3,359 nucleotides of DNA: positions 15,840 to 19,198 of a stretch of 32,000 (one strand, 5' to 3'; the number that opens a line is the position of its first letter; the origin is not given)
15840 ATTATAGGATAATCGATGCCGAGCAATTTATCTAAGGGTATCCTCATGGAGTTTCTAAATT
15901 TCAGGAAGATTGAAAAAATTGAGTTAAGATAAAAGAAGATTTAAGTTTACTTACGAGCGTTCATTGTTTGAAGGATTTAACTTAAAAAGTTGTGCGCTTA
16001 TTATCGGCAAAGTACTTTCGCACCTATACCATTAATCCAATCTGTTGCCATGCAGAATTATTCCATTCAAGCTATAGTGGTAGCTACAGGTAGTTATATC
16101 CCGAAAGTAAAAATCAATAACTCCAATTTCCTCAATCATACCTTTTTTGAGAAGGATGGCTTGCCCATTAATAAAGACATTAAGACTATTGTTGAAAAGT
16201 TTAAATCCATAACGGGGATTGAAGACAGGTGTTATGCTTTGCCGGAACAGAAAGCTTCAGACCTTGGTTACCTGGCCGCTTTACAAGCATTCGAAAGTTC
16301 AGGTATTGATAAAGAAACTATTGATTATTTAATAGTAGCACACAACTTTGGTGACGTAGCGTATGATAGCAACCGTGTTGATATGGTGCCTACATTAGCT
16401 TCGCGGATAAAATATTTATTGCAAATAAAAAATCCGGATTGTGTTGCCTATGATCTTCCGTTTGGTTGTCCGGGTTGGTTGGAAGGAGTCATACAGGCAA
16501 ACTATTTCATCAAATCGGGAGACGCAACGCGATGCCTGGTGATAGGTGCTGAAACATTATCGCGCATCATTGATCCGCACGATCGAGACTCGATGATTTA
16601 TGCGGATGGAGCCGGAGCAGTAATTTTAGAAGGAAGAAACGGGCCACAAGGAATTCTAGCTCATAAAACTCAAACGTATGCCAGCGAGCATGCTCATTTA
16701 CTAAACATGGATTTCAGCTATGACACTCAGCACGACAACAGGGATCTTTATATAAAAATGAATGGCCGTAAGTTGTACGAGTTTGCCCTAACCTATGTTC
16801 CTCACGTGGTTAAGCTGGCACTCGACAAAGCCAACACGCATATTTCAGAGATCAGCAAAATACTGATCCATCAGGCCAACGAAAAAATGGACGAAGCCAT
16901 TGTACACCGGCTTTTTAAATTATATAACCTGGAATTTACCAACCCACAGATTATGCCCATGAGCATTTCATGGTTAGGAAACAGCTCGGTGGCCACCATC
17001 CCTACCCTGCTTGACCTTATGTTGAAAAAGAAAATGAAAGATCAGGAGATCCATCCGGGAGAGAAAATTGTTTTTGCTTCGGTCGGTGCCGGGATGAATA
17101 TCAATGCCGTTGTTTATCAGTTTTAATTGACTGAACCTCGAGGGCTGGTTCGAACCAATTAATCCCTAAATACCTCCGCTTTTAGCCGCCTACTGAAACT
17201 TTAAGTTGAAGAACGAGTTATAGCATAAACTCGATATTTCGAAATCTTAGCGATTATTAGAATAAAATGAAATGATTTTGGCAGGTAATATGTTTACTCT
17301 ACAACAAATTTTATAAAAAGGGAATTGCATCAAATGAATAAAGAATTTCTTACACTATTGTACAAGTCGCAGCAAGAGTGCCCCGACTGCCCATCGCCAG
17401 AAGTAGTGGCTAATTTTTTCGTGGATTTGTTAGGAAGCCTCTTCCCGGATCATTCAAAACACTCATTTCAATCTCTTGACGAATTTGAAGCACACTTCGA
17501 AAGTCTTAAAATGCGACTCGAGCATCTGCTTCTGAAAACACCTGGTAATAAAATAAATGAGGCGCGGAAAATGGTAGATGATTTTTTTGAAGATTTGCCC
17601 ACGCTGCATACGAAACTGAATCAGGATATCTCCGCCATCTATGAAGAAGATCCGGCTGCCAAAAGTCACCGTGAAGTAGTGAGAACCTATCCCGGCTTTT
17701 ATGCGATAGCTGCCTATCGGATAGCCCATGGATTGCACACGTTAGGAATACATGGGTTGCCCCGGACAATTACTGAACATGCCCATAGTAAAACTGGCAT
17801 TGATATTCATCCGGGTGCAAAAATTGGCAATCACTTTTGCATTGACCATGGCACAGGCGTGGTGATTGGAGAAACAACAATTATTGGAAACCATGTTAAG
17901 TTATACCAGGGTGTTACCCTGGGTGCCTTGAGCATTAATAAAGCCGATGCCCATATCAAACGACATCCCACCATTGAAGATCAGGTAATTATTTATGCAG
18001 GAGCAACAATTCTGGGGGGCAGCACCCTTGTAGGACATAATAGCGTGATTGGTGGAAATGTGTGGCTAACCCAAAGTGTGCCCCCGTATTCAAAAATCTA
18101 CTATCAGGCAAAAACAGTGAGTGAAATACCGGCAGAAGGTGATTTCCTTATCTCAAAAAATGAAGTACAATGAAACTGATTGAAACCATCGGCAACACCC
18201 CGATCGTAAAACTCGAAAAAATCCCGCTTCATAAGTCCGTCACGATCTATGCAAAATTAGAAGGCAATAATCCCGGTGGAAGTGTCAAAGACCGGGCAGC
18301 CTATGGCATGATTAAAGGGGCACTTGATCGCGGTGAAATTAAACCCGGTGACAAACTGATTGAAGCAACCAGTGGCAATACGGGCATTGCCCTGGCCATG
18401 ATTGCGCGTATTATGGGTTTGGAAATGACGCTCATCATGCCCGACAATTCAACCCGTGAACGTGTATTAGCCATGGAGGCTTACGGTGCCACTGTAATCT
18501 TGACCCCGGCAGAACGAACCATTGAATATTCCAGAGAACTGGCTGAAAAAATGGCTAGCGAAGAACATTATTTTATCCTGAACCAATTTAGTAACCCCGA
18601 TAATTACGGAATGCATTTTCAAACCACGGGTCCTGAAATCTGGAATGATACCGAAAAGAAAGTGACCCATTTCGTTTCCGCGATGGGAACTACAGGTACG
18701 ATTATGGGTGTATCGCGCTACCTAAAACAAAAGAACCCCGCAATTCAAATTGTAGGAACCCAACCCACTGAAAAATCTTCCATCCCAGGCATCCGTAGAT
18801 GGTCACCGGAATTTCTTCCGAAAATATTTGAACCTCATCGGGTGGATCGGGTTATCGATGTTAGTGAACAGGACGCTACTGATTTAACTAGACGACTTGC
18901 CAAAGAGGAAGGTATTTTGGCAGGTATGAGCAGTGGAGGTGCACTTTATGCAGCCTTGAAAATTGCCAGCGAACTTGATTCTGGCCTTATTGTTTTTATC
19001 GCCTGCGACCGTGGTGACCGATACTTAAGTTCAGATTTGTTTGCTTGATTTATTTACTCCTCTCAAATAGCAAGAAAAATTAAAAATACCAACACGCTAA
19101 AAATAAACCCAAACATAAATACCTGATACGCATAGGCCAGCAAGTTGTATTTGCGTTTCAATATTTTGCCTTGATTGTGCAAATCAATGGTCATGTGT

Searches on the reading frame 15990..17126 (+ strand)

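Call 12: search_protein_families(library=pfam, proteins=[window:15990-17126:+], max_evalue=0.001)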
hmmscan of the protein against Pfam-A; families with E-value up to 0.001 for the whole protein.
window:15990-17126:+ (378 aa): 2 families
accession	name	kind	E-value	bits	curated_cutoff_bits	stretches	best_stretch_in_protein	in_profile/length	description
PF08545.16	ACP_syn_III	-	2.5e-18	66.2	24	1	154-229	1-78/80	3-Oxoacyl-[acyl-carrier-protein (ACP)] synthase III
PF08541.16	ACP_syn_III_C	-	1.1e-12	48.3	26.6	1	278-377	1-89/90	3-Oxoacyl-[acyl-carrier-protein (ACP)] synthase III C terminal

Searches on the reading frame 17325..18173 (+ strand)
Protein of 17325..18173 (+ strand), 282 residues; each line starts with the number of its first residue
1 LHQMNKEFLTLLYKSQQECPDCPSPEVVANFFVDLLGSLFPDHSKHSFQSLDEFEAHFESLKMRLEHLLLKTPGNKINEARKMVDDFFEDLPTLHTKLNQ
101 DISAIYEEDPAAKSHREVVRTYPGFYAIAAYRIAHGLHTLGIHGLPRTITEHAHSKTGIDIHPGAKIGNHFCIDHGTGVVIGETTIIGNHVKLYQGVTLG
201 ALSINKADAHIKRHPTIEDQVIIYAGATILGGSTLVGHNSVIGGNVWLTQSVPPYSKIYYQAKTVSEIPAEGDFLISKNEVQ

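Call 12: search_protein_families(library=pfam, proteins=[window:17325-18173:+], max_evalue=0.001)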
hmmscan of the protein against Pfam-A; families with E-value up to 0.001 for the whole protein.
window:17325-18173:+ (282 aa): 2 families
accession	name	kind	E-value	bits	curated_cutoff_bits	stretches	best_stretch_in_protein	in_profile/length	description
PF00132.30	Hexapep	-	2.5e-07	30.5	27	0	214-249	1-35/36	Bacterial transferase hexapeptide (six repeats)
PF06426.19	SATase_N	-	3.2e-06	27.8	21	1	77-129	52-104/105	Serine acetyltransferase, N-terminal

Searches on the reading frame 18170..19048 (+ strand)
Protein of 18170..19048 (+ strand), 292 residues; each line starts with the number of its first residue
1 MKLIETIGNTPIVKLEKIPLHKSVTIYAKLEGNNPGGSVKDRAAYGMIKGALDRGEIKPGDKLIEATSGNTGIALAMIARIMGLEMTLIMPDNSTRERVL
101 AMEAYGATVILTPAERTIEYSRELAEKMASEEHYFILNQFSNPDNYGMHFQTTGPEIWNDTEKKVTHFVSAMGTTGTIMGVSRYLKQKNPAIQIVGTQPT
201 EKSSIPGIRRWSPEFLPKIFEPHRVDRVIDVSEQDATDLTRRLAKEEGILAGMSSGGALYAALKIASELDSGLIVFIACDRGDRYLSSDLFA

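Call 42: search_protein_families(library=ncbifam, proteins=[window:18170-19048:+], max_evalue=0.01)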
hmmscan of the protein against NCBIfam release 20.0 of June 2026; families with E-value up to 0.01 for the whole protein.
window:18170-19048:+ (292 aa): 41 families (the best 25 are shown)
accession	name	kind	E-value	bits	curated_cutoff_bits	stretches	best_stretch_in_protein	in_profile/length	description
NF008735.0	PRK11761.1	equivalog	8.7e-144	478.2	413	1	3-291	6-294/296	cysteine synthase CysM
TIGR01138.1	cysM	equivalog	7.9e-124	412.9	394.2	1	3-291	2-290/290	cysteine synthase B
TIGR01136.1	cysKM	subfamily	2e-113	378.7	344.15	1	5-291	3-299/299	cysteine synthase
TIGR01139.1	cysK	equivalog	5.8e-93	311.4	350.95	1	5-291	3-298/298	cysteine synthase A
NF007989.0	PRK10717.1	equivalog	8.8e-81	271.6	387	1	3-289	8-316/334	cysteine synthase A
TIGR01137.1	cysta_beta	equivalog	1.1e-75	255.1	510.25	1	2-287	4-307/457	cystathionine beta-synthase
TIGR03945.1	PLP_SbnA_fam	equivalog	1.5e-66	224.6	349.95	1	5-287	3-296/304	2,3-diaminopropionate biosynthesis protein SbnA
NF053679.1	CysteaSynCapA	equivalog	2.2e-60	204.2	600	1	3-287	10-316/329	cysteate synthase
NF005292.0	PRK06815.1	equivalog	2.3e-20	72.9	371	1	3-204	15-209/320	threonine/serine dehydratase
NF052478.1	CystDsulMYC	equivalog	2.4e-20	73.1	600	1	22-287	35-322/354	L-cysteine desulfhydrase Cds1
TIGR01127.1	ilvA_1Cterm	equivalog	1.4e-19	70.4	378.75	1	24-203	15-187/380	threonine ammonia-lyase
NF004170.0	PRK05638.1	equivalog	3.7e-19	68.6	421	1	8-181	65-228/442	threonine synthase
NF004996.0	PRK06381.1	equivalog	7.6e-18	64.6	266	1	8-181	14-183/319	threonine synthase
TIGR01124.1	ilvA_2Cterm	equivalog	1.5e-17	63.4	411.3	1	6-203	14-205/499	threonine ammonia-lyase, biosynthetic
NF006674.0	PRK09224.1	subfamily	3.3e-17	62.4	577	1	8-204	24-214/508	threonine ammonia-lyase IlvA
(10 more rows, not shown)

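Call 43: search_protein_families(library=padloc, proteins=[window:18170-19048:+], max_evalue=0.01)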
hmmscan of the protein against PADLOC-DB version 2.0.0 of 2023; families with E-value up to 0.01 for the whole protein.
window:18170-19048:+ (292 aa): 0 families
